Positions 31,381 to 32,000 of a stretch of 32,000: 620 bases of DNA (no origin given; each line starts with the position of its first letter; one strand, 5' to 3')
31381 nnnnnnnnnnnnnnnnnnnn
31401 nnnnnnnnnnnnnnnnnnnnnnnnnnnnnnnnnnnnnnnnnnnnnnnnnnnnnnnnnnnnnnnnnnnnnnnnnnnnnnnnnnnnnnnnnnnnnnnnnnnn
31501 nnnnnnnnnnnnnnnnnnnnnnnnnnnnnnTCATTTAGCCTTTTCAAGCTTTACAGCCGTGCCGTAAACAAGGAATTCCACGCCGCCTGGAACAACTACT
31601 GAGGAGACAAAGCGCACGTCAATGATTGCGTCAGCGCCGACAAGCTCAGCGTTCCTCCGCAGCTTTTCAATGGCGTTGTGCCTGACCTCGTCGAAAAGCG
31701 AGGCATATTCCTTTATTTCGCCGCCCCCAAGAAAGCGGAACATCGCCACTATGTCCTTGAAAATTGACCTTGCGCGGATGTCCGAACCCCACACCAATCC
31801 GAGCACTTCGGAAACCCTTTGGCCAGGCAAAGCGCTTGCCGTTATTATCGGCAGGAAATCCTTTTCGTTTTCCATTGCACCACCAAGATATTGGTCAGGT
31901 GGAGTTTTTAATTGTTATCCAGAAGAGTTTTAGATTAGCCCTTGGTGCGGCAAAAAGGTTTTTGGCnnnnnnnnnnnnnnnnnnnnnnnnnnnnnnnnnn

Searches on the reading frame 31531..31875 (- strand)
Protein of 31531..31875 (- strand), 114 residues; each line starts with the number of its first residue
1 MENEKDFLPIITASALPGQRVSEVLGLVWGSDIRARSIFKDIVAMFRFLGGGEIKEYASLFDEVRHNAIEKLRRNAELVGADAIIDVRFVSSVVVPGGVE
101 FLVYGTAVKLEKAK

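Call 82: find_encoding_contigs(protein=window:31531-31875:-, flank=10000, max_places=5)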
Protein window:31531-31875:- (114 aa): 3 contigs read that carry it; 3 places shown.
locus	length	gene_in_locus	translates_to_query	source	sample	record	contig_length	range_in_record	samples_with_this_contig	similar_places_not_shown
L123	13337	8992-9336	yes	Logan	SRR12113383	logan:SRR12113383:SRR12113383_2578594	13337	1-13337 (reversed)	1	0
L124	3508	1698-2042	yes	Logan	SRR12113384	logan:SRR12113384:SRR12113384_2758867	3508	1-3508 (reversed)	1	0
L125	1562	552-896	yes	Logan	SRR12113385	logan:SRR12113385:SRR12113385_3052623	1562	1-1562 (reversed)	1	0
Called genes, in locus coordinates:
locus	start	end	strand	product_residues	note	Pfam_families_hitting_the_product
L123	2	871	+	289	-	?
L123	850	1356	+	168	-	-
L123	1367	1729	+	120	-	-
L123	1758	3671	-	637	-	PF02824:TGS (weak), PF07973:tRNA_SAD, PF00587:tRNA-synt_2b, PF03129:HGTP_anticodon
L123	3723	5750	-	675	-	PF01564:Spermine_synth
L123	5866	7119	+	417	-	PF04894:Nre_N, PF04895:Nre_C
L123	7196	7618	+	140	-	-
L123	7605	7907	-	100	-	PF01402:RHH_1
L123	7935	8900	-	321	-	PF03215:Rad17 (weak), PF00004:AAA, PF13173:AAA_14 (weak), PF13177:DNA_pol3_delta2, PF21960:RCF1-5-like_lid, PF25361:AAA_lid_RFC1, PF16193:AAA_assoc_2 (weak), PF08542:Rep_fac_C, +1 more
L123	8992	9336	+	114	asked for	PF01906:YbjQ_1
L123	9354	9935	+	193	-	-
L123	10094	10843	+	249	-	-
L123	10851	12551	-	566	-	-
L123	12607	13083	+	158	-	PF13404:HTH_AsnC-type, PF13412:HTH_24, PF01037:AsnC_trans_reg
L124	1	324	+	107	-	?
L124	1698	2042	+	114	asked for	PF01906:YbjQ_1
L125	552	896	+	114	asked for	PF01906:YbjQ_1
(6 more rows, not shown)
